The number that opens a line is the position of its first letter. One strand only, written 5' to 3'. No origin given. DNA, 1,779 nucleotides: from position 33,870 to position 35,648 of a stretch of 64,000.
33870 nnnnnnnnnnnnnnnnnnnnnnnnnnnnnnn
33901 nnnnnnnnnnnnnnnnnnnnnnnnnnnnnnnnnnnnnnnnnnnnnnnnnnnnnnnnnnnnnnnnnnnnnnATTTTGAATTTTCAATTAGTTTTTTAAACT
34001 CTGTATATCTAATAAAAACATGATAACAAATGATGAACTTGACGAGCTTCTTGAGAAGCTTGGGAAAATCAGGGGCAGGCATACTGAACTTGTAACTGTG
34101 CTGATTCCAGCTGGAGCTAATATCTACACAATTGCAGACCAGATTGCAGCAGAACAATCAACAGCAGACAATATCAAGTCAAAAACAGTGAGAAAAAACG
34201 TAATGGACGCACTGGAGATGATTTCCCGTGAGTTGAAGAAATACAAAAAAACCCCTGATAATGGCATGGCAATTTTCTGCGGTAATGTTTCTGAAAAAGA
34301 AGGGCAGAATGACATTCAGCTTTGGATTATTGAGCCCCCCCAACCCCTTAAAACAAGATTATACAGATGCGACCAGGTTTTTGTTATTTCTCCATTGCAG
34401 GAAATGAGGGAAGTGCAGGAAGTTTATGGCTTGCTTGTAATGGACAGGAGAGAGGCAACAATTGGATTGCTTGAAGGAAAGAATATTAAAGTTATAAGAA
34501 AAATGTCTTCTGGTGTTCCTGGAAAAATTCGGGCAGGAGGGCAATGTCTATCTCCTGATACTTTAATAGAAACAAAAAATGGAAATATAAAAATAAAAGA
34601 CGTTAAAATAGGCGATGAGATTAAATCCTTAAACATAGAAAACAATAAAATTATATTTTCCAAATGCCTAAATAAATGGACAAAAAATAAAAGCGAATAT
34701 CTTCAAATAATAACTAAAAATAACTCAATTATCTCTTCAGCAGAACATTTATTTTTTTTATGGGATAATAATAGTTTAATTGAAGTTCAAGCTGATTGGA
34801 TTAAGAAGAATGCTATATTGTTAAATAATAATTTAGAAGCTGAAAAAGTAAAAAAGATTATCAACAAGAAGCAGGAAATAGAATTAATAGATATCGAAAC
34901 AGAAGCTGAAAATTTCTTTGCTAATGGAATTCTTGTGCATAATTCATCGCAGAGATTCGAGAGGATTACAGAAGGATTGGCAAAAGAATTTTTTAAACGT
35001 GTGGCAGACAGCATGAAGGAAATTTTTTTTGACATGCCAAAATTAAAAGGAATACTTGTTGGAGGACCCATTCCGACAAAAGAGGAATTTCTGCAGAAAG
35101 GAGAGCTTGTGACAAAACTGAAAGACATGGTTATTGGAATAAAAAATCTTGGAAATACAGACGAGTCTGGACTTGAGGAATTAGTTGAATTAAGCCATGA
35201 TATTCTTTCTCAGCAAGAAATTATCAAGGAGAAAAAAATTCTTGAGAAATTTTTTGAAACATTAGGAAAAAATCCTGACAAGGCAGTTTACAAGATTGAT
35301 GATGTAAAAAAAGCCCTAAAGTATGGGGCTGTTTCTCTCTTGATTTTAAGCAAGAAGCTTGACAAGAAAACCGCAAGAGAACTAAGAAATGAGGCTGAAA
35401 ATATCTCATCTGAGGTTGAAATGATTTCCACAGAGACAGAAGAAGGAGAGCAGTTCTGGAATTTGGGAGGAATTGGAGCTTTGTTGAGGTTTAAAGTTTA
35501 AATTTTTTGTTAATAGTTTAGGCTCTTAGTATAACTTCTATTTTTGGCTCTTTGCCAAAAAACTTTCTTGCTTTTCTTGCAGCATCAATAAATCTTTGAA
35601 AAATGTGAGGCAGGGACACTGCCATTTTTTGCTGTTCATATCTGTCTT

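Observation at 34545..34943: Mini-intein inserted immediately after the catalytic GGQ of release factor aRF1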

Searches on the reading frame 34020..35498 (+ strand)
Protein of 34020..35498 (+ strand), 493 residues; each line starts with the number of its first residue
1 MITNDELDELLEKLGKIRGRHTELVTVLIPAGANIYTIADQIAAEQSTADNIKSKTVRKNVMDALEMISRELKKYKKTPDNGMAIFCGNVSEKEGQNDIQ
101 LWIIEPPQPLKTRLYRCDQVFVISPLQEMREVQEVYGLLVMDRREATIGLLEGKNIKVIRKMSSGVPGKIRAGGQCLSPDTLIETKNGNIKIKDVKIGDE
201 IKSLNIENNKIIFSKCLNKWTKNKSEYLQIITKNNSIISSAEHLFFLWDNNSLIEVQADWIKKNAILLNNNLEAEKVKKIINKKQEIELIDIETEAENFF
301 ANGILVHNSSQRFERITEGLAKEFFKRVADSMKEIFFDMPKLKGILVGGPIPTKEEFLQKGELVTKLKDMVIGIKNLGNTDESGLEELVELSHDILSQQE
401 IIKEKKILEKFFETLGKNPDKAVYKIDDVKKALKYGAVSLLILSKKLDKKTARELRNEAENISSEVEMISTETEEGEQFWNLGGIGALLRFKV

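Call 3: search_protein_families(library=pfam, proteins=[window:34020-35498:+], max_evalue=1)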
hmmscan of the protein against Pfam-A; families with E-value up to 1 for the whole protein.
window:34020-35498:+ (493 aa): 11 families
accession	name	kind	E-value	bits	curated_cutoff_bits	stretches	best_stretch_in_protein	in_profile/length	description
PF03464.20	eRF1_2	-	1.1e-27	97.4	27.1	2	308-397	41-132/133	eRF1 domain 2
PF03465.20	eRF1_3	-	2.4e-22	79.8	25.8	1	401-493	1-106/106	eRF1 domain 3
PF03463.20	eRF1_1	-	1.5e-16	60.9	23.8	1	10-129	3-122/123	eRF1 domain 1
PF18854.6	baeRF_family10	-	3.3e-08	34.3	27.1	2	309-378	60-126/143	Bacterial archaeo-eukaryotic release factor family 10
PF14890.11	Intein_splicing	-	2.7e-07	31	35.8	2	187-284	7-112/155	Intein splicing domain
PF01079.26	Hint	-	1.9e-06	28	29.7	1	173-262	10-109/213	Hint module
PF24983.1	DUF7774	-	8e-05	23.1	26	1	398-456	24-80/97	Domain of unknown function (DUF7774)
PF18859.6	acVLRF1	-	0.00039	21.1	27.1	1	309-388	43-120/130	Actinobacteria/chloroflexi VLRF1 release factor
PF07591.16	PT-HINT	-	0.0016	19.1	27.7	1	182-308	1-136/137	Pretoxin HINT domain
PF13403.11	Hint_2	-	0.01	16.7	28.4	1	176-204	2-30/147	Hint domain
PF01208.23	URO-D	-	0.2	11.1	23.9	1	6-80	175-238/346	Uroporphyrinogen decarboxylase (URO-D)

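Call 4: search_protein_families(library=ncbifam, proteins=[window:34020-35498:+], max_evalue=1)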
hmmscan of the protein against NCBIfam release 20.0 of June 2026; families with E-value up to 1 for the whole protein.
window:34020-35498:+ (493 aa): 10 families
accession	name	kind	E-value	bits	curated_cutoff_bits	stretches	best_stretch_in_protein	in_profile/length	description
TIGR03676.1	aRF1_eRF1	equivalog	1.9e-111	372.7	234.7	3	6-176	4-174/403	peptide chain release factor aRF-1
TIGR00111.1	pelota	equivalog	9.3e-24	84.4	177.65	1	254-493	109-351/351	mRNA surveillance protein pelota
NF038136.1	rSAM_Rv_intein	exception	1e-07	31.2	700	2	174-246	74-149/574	intein-containing Rv2578c family radical SAM protein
NF052289.1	Rv2629_fam_RHF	equivalog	1.5e-06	27.6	320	1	310-450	156-293/357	Rv2629 family ribosome hibernation factor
TIGR01445.1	intein_Nterm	domain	4.3e-05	24.4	24.5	1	176-246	1-82/83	intein N-terminal splicing region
NF038162.1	RtcB_rel_intein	exception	0.0001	20.4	1150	2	274-340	544-609/961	intein-containing RtcB family protein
TIGR01443.1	intein_Cterm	domain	0.00034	20.8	15.6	1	291-309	4-24/24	intein C-terminal splicing region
NF041024.1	acVLRF1_NCBI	exception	0.0089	15.7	125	1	309-360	116-168/208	acVLRF1 family peptidyl-tRNA hydrolase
NF047391.1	SA0570_fam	equivalog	0.011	15.6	125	1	181-238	33-86/167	SA0570 family protein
NF052372.1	HP0838_fam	equivalog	0.033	13.9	200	1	184-225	58-100/170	HP0838 family lipoprotein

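Call 7: find_homologous_proteins(query=window:34020-35498:+)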
Query window:34020-35498:+ (493 aa): 4829 proteins with E <= 0.001 among 8000 candidates; the best 120 are listed.
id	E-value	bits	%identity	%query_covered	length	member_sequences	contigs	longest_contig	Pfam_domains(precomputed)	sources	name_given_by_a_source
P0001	0.0e+0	1063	100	100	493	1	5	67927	PF03465.21,PF03464.21,PF18854.7,PF01079.26,PF14890.12,PF03463.21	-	-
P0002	4.4e-251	851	79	99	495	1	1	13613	PF03465.21,PF03464.21,PF18854.7,PF01079.26,PF14890.12,PF03463.21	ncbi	-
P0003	1.8e-231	787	73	99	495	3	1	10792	PF03465.21,PF03464.21,PF18854.7,PF14890.12,PF03463.21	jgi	-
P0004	1.5e-221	754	72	100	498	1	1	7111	PF07591.16,PF03465.21,PF03464.21,PF18854.7,PF18859.7,PF14890.12,PF03463.21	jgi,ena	-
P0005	4.5e-220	749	69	99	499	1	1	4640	PF07591.16,PF03465.21,PF03464.21,PF18854.7,PF14890.12,PF03463.21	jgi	jgi:peptide subunit release factor 1 (eRF1)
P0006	3.2e-219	746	71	99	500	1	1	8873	PF07591.16,PF03465.21,PF03464.21,PF18854.7,PF14890.12,PF03463.21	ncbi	ncbi:MAG: hypothetical protein ABH840_03250 [Nanoarchaeota archaeon]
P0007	2.3e-215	734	70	97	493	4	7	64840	PF03465.21,PF03464.21,PF18854.7,PF01079.26,PF14890.12,PF03463.21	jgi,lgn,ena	-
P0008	2.9e-200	684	65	56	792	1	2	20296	PF03465.21,PF03464.21,PF18854.7,PF14528.12,PF14890.12,PF03463.21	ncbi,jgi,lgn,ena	-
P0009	4.8e-199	680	86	38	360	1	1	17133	PF03465.21,PF03464.21,PF18854.7,PF18859.7,PF03463.21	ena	-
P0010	7.2e-198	676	85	38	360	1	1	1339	PF03465.21,PF03464.21,PF18854.7,PF18859.7,PF03463.21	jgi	jgi:peptide chain release factor subunit 1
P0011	9.1e-197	672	64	99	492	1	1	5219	PF07591.16,PF03465.21,PF03464.21,PF18854.7,PF01079.26,PF14890.12,PF03463.21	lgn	-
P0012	1.4e-196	672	63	98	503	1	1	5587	PF03465.21,PF03464.21,PF18854.7,PF14890.12,PF03463.21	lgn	-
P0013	1.9e-195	668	64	99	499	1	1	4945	PF03465.21,PF03464.21,PF18854.7,PF14890.12,PF03463.21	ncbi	-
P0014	1.2e-194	665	63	99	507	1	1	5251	PF03465.21,PF03464.21,PF18854.7,PF01079.26,PF03463.21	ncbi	-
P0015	8.7e-193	659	62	99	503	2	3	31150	PF03465.21,PF03464.21,PF18854.7,PF01079.26,PF14890.12,PF03463.21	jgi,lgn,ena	jgi:peptide subunit release factor 1 (eRF1)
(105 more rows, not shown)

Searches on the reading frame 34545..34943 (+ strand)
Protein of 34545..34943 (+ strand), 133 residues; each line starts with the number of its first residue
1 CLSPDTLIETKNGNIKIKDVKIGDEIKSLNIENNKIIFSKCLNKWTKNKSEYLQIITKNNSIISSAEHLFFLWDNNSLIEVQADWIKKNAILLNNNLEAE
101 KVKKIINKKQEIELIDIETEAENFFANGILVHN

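Call 3: search_protein_families(library=pfam, proteins=[window:34545-34943:+], max_evalue=1)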
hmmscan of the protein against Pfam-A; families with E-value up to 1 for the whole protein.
window:34545-34943:+ (133 aa): 6 families
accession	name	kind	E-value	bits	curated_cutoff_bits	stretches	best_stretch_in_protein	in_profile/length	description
PF14890.11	Intein_splicing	-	2.6e-11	44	35.8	2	12-92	7-92/155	Intein splicing domain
PF01079.26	Hint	-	1.8e-06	28.1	29.7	1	1-91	13-113/213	Hint module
PF07591.16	PT-HINT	-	9.9e-05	23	27.7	1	7-118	1-113/137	Pretoxin HINT domain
PF13403.11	Hint_2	-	0.0014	19.4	28.4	1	1-30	2-31/147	Hint domain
PF14297.12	Lin1244_N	-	0.15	13.3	25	1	62-129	35-95/95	Lin1244/Lin1753-like, N-terminal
PF19641.4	DUF6144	-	0.24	11.8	28.8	1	57-108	16-67/181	Family of unknown function (DUF6144)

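Call 4: search_protein_families(library=ncbifam, proteins=[window:34545-34943:+], max_evalue=1)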
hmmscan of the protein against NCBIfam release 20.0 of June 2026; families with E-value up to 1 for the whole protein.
window:34545-34943:+ (133 aa): 10 families
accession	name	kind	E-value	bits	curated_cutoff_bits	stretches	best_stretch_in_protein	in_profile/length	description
NF038136.1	rSAM_Rv_intein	exception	2.2e-08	33.4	700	2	1-71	76-149/574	intein-containing Rv2578c family radical SAM protein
TIGR01445.1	intein_Nterm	domain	4.1e-07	30.9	24.5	1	1-71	1-82/83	intein N-terminal splicing region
TIGR01443.1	intein_Cterm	domain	0.00031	20.9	15.6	1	116-133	4-23/24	intein C-terminal splicing region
NF011418.0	PRK14845.1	equivalog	0.00082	17.2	756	1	47-133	387-474/1049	translation initiation factor IF-2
NF047391.1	SA0570_fam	equivalog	0.0028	17.6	125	1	6-64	33-87/167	SA0570 family protein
NF038162.1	RtcB_rel_intein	exception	0.0029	15.6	1150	2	99-133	544-578/961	intein-containing RtcB family protein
NF052372.1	HP0838_fam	equivalog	0.0033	17.2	200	1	9-50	58-100/170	HP0838 family lipoprotein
NF009066.0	PRK12400.1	equivalog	0.011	15.1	538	1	24-127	148-246/290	D-amino-acid transaminase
TIGR02212.1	lolCE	equivalog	0.021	13.8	362.45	1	19-126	156-260/411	lipoprotein-releasing ABC transporter permease subunit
TIGR02449.1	TIGR02449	hypoth_equivalog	0.92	9.9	55.4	1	73-109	21-58/65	TIGR02449 family protein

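Call 27: predict_structure(protein=window:34545-34943:+)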
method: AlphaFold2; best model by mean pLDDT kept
length: 133 residues; sequences in the alignment: 1
mean_pLDDT: 37.4   pTM: 0.24
mean pLDDT of the five models: 37.4, 33.7, 33.5, 30.0, 29.0
residues with pLDDT >= 90: 0; 70-90: 0; 50-70: 1; < 50: 132
segments of 3 or more residues with pLDDT < 50: 1-16, 18-133
pLDDT, mean of each block of 10 residues (from residue 1): 42 44 42 39 37 36 35 35 35 38 38 35 33 30
secondary structure, 60 per line:
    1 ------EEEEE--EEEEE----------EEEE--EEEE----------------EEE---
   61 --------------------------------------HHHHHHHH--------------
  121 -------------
elements in order: E7-11 E14-18 E29-32 E35-38 E55-57 H99-106
